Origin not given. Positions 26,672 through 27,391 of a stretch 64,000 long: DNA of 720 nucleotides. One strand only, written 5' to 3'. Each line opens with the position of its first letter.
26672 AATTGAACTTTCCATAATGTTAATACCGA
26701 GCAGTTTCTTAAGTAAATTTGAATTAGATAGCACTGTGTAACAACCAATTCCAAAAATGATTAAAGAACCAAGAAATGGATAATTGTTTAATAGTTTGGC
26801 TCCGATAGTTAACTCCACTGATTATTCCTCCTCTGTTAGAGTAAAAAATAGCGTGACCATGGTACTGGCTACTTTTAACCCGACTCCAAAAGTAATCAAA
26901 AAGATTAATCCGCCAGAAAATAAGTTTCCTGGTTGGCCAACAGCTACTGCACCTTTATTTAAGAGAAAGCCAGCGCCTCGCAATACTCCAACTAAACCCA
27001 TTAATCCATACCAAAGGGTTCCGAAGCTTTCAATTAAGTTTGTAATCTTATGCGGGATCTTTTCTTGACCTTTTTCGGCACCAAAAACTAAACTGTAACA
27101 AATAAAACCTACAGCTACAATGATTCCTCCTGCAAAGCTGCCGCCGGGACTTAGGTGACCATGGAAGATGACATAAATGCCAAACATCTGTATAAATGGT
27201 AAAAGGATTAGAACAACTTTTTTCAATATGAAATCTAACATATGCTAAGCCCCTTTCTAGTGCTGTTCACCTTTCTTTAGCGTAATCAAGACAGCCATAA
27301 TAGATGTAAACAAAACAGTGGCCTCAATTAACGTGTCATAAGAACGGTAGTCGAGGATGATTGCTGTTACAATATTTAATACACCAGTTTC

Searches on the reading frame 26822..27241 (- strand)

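Call 84: search_protein_families(library=pfam, proteins=[window:26822-27241:-], max_evalue=0.1)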
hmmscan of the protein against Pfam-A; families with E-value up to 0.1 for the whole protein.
window:26822-27241:- (139 aa): 2 families
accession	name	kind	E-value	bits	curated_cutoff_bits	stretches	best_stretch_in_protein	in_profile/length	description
PF04039.18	MnhB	-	2e-25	89.9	22.5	1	5-130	1-127/127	Domain related to MnhB subunit of Na+/H+ antiporter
PF10951.13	DUF2776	-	0.057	13.2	26.1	1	6-99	9-101/348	Protein of unknown function (DUF2776)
